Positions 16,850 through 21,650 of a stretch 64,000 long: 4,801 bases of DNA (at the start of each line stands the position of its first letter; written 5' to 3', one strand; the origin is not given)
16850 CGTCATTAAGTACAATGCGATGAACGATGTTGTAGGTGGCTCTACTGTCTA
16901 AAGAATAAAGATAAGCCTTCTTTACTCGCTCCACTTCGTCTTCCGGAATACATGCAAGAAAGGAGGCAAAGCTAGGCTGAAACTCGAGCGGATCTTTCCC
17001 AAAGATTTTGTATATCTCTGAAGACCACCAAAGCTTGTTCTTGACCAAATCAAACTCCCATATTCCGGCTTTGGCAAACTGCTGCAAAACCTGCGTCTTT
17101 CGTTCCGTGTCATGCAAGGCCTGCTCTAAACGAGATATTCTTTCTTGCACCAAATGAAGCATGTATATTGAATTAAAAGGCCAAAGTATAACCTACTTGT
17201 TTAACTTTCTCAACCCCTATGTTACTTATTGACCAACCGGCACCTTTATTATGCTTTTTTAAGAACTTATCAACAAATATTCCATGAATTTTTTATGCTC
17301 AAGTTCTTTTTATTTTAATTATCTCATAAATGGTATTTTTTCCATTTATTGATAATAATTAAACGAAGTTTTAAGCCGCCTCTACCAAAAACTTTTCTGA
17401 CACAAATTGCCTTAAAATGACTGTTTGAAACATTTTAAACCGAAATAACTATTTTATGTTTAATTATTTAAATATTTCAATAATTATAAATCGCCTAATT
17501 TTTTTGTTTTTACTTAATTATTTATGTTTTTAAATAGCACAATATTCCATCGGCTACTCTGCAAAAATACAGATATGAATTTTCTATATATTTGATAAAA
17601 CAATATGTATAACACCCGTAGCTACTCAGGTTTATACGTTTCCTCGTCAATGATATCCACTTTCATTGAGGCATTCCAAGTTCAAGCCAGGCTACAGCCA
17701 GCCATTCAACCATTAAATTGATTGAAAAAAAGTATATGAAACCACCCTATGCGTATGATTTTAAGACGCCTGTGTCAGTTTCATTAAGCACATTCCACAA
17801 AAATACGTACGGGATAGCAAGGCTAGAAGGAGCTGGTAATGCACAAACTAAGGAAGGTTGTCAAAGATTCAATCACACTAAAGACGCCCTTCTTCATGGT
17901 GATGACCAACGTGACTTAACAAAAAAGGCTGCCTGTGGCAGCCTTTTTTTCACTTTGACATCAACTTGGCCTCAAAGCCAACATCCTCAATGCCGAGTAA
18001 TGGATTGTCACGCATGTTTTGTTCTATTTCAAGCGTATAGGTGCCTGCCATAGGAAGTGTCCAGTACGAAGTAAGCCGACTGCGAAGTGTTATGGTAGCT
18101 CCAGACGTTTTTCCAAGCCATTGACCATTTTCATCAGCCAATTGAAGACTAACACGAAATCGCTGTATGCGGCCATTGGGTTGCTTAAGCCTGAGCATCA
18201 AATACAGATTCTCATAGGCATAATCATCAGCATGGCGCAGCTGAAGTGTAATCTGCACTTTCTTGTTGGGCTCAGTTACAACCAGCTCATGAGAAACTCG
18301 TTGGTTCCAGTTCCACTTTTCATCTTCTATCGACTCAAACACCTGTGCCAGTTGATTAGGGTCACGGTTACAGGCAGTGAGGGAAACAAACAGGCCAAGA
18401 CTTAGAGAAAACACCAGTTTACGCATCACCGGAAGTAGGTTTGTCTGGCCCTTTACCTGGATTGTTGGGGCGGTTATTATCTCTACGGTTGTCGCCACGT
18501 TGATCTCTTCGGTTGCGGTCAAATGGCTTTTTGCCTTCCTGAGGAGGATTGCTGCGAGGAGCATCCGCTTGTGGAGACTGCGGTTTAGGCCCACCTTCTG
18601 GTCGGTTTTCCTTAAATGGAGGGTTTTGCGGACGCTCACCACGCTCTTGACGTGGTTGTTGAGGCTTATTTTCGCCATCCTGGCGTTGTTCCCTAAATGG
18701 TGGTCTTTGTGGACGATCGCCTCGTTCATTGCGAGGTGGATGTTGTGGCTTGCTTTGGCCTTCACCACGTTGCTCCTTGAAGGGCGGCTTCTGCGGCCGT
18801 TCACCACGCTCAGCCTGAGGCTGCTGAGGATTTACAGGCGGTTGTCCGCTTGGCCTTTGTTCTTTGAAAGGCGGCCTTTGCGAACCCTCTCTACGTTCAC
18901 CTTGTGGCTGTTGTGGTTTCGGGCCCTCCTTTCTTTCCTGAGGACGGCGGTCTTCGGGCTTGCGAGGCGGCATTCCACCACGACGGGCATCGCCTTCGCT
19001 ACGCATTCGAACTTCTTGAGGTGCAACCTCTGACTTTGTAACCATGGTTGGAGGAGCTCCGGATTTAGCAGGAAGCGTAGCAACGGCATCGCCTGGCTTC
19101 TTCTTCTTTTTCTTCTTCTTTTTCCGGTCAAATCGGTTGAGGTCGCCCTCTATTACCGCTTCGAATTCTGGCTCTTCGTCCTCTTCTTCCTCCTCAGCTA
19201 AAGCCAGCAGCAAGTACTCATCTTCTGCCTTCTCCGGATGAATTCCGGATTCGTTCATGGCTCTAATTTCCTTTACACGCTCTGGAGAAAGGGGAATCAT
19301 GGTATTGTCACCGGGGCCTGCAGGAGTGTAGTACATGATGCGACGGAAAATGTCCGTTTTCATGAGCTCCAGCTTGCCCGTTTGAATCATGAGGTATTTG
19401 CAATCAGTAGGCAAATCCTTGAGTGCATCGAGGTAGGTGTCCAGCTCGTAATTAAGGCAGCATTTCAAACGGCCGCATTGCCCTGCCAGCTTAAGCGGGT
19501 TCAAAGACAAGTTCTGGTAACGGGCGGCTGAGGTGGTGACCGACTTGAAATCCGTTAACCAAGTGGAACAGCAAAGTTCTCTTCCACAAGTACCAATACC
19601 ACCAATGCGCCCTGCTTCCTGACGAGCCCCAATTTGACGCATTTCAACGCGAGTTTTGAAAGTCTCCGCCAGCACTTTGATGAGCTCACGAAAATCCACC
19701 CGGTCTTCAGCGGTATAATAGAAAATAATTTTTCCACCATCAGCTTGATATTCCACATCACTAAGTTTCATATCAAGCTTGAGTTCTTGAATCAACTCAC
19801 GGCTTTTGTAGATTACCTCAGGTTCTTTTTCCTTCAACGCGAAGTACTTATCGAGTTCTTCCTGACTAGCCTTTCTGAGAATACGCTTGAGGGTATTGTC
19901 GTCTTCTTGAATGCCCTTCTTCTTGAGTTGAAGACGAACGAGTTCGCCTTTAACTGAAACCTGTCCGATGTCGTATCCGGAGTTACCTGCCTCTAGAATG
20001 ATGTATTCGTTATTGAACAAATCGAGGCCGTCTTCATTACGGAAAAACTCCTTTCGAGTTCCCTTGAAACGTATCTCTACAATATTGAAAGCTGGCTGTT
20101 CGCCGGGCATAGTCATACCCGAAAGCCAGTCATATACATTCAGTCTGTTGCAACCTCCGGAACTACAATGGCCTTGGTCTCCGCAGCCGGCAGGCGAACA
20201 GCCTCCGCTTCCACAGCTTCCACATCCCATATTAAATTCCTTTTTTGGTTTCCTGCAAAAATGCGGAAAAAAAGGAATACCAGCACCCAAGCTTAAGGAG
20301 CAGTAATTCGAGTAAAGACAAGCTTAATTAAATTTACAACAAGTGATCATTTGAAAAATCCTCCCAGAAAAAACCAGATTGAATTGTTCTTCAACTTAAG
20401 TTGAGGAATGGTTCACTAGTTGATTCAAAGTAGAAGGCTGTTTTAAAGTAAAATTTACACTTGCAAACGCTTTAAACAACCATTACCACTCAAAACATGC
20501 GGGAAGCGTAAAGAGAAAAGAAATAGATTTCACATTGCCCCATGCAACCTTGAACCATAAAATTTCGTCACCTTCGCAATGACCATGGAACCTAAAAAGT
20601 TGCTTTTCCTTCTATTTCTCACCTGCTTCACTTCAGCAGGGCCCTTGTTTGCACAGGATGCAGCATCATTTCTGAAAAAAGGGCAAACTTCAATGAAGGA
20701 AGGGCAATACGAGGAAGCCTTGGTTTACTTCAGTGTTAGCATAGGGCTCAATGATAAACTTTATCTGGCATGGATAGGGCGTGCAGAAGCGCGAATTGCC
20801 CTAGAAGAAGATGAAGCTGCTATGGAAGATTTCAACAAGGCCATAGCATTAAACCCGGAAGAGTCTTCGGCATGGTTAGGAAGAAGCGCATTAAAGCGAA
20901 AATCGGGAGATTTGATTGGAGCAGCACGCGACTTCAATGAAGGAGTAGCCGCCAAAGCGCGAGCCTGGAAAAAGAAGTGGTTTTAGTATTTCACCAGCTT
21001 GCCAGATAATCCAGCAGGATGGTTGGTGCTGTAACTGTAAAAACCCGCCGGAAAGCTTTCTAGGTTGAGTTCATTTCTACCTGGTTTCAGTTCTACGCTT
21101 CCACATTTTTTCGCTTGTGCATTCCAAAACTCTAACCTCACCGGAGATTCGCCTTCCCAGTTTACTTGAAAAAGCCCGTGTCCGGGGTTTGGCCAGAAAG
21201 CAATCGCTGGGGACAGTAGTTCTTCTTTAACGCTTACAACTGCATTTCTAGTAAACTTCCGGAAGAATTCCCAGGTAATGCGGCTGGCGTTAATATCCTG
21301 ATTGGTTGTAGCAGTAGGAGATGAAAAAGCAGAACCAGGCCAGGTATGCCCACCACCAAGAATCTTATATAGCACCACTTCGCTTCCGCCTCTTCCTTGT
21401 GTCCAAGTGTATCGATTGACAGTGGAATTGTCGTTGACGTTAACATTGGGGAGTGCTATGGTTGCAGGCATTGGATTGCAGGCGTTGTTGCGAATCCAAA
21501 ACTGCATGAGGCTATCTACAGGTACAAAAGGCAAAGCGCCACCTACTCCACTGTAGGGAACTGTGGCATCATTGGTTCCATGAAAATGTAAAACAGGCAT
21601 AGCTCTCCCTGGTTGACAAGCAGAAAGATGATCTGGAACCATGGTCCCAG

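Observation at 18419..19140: PSP1/RicT-like protein carrying an (AAG/AAA)9 poly-lysine tract and four roughly 28-aa Pro/Gln/Glu/Arg-rich repeats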

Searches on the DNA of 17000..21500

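Call 33: search_rna_families(source=window, start=17000, end=21500, threshold=evalue, max_evalue=1)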
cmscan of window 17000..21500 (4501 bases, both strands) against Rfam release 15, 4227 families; matches with E-value up to 1: 3.
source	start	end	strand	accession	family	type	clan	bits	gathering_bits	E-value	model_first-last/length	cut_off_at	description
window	17902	17955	+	RF02066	STnc320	Gene; sRNA;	-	24.5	50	0.21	1-55/55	no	Salmonella enterica sRNA STnc320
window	17915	17963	-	RF02056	STnc390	Gene; sRNA;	-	19.6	50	1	1-60/60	no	Salmonella sRNA STnc390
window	20209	20277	-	RF00712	mir-460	Gene; miRNA;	-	18.4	52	0.97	1-77/77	no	mir-460 microRNA precursor family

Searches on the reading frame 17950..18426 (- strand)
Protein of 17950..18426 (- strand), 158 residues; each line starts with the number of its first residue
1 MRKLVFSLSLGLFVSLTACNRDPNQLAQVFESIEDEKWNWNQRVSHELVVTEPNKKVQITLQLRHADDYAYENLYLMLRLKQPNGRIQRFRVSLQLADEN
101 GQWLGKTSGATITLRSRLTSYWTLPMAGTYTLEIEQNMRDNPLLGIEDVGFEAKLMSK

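Call 4: search_protein_families(library=pfam, proteins=[window:17950-18426:-], max_evalue=0.01)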
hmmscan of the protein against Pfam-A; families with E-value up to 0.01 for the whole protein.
window:17950-18426:- (158 aa): 1 family
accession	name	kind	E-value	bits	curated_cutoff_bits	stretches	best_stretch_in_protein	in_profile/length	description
PF14109.11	GldH_lipo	-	1.1e-30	107.5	27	1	28-152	4-128/129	GldH lipoprotein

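Call 5: search_protein_families(library=ncbifam, proteins=[window:17950-18426:-], max_evalue=0.01)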
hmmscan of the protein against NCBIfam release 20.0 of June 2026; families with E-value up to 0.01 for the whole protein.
window:17950-18426:- (158 aa): 1 family
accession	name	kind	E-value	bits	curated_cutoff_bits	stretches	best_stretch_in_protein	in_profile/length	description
TIGR03511.1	GldH_lipo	subfamily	3e-26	92.4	78.7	1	10-152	12-152/155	gliding motility lipoprotein GldH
